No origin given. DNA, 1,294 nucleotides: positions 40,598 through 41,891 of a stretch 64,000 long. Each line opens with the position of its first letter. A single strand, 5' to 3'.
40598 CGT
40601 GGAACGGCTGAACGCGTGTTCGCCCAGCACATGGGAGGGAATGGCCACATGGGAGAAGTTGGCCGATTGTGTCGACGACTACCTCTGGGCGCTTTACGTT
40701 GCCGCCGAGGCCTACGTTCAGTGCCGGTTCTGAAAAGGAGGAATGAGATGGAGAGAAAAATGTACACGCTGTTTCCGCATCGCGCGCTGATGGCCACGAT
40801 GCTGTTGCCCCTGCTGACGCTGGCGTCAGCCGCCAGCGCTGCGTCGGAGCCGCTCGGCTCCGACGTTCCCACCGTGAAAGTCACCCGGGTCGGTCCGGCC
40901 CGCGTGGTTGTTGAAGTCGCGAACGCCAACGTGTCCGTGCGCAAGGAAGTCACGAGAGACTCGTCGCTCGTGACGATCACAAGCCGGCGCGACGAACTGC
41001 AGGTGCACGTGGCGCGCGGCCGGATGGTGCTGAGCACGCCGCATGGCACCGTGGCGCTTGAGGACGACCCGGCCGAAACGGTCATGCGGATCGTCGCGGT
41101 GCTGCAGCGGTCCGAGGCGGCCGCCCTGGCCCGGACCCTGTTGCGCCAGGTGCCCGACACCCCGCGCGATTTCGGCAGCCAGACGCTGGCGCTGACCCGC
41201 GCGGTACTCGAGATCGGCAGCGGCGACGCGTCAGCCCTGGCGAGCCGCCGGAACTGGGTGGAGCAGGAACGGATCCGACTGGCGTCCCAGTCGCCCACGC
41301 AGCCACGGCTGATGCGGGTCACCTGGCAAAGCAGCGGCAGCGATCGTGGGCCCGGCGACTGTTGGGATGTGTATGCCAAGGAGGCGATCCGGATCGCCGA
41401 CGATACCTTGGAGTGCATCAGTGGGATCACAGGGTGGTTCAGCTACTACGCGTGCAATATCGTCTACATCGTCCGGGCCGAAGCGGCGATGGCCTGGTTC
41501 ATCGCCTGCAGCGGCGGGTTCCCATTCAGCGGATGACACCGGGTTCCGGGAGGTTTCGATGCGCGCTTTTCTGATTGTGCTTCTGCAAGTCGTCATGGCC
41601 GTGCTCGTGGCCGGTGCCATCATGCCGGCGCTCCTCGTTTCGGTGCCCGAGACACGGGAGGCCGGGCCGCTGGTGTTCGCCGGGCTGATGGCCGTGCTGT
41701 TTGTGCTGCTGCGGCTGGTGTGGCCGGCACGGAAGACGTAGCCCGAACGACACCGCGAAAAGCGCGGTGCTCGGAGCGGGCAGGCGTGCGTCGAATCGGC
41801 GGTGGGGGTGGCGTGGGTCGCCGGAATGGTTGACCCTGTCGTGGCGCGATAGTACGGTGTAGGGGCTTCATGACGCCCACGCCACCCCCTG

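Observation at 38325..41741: Translationally coupled seven-gene operon mixing DNA-uptake parts, an atypical EBP and novel Cys proteins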

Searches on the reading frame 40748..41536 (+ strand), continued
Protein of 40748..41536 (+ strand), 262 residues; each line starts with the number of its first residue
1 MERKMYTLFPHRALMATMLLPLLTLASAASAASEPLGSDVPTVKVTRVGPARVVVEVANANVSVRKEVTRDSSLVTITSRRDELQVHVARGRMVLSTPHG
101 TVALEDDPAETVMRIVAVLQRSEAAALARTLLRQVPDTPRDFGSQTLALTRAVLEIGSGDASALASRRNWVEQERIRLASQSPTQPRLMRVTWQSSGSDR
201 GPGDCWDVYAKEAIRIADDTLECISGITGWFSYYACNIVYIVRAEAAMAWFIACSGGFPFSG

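Call 86: search_protein_representatives(alignment_id=A1)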
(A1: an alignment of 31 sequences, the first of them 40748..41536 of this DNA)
Query: 31 sequences, 264 profile positions. Proteins with E-value up to 0.001 (for the whole library): 216; up to 1e-10: 127; up to 1e-30: 50. The best 150 are listed.
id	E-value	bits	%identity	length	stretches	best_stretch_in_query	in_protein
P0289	1.2e-106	372.3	-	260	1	1-264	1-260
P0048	2.8e-93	328.5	-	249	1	13-264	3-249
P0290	3.7e-89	314.9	-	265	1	15-264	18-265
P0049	1.1e-67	244.5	-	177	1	90-264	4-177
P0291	1.2e-58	214.9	-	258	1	15-264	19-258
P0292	1.0e-53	198.7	-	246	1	13-263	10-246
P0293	1.7e-48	181.6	-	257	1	17-263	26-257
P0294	1.3e-47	178.8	-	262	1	13-259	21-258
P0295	4.5e-47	177.0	-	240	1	34-264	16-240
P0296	9.3e-47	175.9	-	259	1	32-262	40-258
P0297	1.0e-45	172.5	-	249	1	37-262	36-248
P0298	3.3e-45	170.8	-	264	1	26-259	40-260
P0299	9.5e-45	169.3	-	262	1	38-260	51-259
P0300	4.0e-44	167.3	-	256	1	35-262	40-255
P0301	8.7e-42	159.6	-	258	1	36-260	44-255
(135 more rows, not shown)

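Call 92: find_related_loci(query=A15, collection=metagenome_contigs, flank=7000)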
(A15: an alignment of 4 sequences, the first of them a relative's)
Query A15 (279 aa) in metagenome_contigs; peptide patterns used: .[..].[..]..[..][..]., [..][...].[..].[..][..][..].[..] (x = any residue, [..] = any of these).
174 stretches matched a pattern; 3 encode a relative of the query (tblastn E <= 1e-3); 3 distinct loci.
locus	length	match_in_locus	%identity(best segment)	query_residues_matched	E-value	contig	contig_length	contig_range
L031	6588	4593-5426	46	1-278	4e-70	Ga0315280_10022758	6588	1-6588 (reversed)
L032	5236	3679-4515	45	1-279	8e-70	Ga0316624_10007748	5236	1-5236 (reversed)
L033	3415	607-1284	45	57-279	2e-57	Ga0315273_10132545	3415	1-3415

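Call 94: search_protein_families(library=pfam, proteins=[L031:2287-2688:+, L031:2855-4444:+, L031:1140-1505:+, L031:1502-2302:+, L031:4593-5435:+, L031:5742-6452:-, L032:1321-1722:+], max_evalue=0.1)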
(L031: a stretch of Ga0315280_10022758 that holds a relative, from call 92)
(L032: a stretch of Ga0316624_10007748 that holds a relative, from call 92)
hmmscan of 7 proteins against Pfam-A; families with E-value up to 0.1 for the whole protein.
L031:2287-2688:+ (133 aa): 1 family
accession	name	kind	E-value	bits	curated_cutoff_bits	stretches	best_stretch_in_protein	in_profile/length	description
PF07238.19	PilZ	-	4e-06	27.5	22.5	1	12-95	1-85/102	PilZ domain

L031:2855-4444:+ (529 aa): 9 families
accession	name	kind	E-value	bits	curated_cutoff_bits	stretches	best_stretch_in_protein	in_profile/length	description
PF00158.32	Sigma54_activat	-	2e-58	197.2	20.2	1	153-318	1-167/168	Sigma-54 interaction domain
PF14532.12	Sigma54_activ_2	-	6.9e-23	81.8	25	1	154-323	1-138/138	Sigma-54 interaction domain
PF25601.1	AAA_lid_14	-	1.1e-21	76.8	27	1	324-397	1-77/87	AAA+ ATPase lid domain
PF13191.12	AAA_16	-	4.7e-05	24.4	32.6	1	153-229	2-85/167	AAA ATPase domain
PF07728.20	AAA_5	-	0.00061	20.3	22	1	177-273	2-95/139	AAA domain (dynein-related subfamily)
PF00004.35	AAA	-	0.0013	19.7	21.2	1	177-309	1-122/131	ATPase family associated with various cellular activities (AAA)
PF13245.12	AAA_19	-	0.004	17.8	25.1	1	171-270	8-116/134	AAA domain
PF01078.27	Mg_chelatase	-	0.008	16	20.3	0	232-270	94-132/207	Magnesium chelatase, subunit ChlI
PF13604.12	AAA_30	-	0.017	15.3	27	1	172-271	16-115/191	AAA domain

L031:1140-1505:+ (121 aa): 11 families
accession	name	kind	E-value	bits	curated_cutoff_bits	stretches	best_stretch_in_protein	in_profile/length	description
PF12836.13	HHH_3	-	2.2e-24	85.8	27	1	49-109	5-65/65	Helix-hairpin-helix motif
PF00633.29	HHH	-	2e-12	46.7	24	1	50-77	3-30/30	Helix-hairpin-helix motif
PF14520.12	HHH_5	-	2.2e-07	31.7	27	1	50-76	27-53/57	Helix-hairpin-helix domain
PF12826.13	HHH_2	-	3.6e-06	27.5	27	1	50-79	27-56/64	Helix-hairpin-helix motif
PF03934.19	T2SSK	-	1.2e-05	26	24.2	1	50-98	1-49/63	Type II secretion system (T2SS), protein K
PF06514.17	PsbU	-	5.5e-05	23.5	24.5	1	48-100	13-61/93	Photosystem II 12 kDa extrinsic protein (PsbU)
PF14579.12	HHH_6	-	7.7e-05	23.3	25.6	1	60-92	27-59/90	Helix-hairpin-helix motif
PF14716.13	HHH_8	-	0.00037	21.3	30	1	55-80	45-70/73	Helix-hairpin-helix domain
PF21176.3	RecR_HhH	-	0.00056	20.1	27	1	57-74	5-22/45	RecR, helix-hairpin-helix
PF04919.18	DUF655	-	0.00095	19.6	22.2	1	57-92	115-149/181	Protein of unknown function (DUF655)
PF21687.3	T2SSK_1st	-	0.0089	17.2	26.2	1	73-112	67-106/107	Type II secretion system (T2SS), protein K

L031:1502-2302:+ (266 aa): 2 families
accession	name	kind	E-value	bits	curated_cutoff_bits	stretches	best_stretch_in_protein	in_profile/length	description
PF12019.13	GspH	-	3.9e-08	34.2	21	1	113-245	1-105/108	Type II transport protein GspH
PF07963.17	N_methyl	-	0.0097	15.9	21.2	1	73-97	2-26/27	Prokaryotic N-terminal methylation motif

L031:4593-5435:+ (280 aa): 1 family
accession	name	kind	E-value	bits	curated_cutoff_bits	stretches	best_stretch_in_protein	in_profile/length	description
PF00910.28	RNA_helicase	-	0.019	15.9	21.5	1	212-241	34-63/105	RNA helicase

L031:5742-6452:- (236 aa): 2 families
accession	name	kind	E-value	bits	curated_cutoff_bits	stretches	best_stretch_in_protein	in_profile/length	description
PF01177.27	Asp_Glu_race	-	1.8e-49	168.8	31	1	9-226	1-211/211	Asp/Glu/Hydantoin racemase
PF07302.16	AroM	-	0.0014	18.6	23.8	0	64-103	165-205/219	AroM protein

L032:1321-1722:+ (133 aa): 1 family
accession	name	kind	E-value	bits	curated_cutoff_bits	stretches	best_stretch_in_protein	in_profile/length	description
PF07238.19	PilZ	-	6.1e-06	27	22.5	1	12-95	1-85/102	PilZ domain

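Call 99: search_solved_structures(query=L031:2287-2688:+, max_evalue=1, show_alignments=2)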
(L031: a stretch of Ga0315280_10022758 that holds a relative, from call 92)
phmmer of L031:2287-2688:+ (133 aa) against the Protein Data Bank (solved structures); distinct sequences matched with E-value up to 1: 2.
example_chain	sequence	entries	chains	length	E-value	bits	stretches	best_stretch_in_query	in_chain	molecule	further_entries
4r5d_A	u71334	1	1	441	0.073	16.4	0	24-52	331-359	Leucine rich repeat protein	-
6oyy_B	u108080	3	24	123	0.94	12.8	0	27-112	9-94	Aspartate 1-decarboxylase alpha chain | Aspartate 1 decarboxylase alpha chain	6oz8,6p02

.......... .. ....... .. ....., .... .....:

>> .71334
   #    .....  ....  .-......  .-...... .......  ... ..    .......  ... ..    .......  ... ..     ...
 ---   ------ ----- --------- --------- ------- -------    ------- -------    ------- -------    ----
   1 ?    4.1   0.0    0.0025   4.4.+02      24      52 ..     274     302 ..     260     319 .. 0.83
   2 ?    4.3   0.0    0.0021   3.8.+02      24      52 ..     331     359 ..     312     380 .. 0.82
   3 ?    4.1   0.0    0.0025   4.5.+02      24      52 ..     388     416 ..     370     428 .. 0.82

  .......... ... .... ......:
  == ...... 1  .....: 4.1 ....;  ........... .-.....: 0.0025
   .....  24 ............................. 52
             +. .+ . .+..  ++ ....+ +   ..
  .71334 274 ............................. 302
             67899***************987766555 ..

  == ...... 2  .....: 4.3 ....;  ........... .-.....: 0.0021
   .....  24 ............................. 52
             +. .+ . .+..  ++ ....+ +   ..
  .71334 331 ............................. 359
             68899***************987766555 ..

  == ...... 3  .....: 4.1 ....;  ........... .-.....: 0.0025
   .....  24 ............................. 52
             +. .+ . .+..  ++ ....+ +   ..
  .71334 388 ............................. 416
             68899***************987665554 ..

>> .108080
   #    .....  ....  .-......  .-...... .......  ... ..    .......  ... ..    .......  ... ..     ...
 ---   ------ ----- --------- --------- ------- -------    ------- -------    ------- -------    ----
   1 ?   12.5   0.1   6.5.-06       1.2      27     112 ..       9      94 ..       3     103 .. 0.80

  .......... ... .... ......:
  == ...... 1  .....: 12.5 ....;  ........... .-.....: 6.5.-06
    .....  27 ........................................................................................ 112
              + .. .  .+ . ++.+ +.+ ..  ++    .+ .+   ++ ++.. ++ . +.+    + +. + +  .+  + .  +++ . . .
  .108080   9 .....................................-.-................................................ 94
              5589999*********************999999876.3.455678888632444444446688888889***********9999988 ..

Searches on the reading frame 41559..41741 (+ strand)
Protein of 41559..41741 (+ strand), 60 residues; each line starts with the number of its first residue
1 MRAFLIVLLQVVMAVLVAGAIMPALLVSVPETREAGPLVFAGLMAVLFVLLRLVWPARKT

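Call 6: search_protein_families(library=pfam, proteins=[window:41559-41741:+], max_evalue=1)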
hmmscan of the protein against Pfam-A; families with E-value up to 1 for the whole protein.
window:41559-41741:+ (60 aa): 3 families
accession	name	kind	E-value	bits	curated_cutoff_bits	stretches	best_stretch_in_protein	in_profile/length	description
PF24002.1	DUF7318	-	0.15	12.5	27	1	3-54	24-73/128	Family of unknown function (DUF7318)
PF19857.4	DUF6332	-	0.48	11.4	25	1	12-55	24-67/85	Family of unknown function (DUF6332)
PF11833.13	CPP1-like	-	0.62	10.1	28.4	1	1-49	141-189/196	Protein CHAPERONE-LIKE PROTEIN OF POR1-like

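Call 7: search_protein_families(library=ncbifam, proteins=[window:41559-41741:+], max_evalue=1)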
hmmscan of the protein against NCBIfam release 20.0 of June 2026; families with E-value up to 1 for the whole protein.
window:41559-41741:+ (60 aa): 2 families
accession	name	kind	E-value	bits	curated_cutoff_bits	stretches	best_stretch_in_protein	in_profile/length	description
NF041635.1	STM3941_fam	subfamily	0.2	11.5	40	1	3-56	5-52/157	STM3941 family protein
NF045513.1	HepA_fam_ABC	equivalog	0.65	8.3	725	1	9-54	280-325/610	heterocyst formation ABC transporter subunit HepA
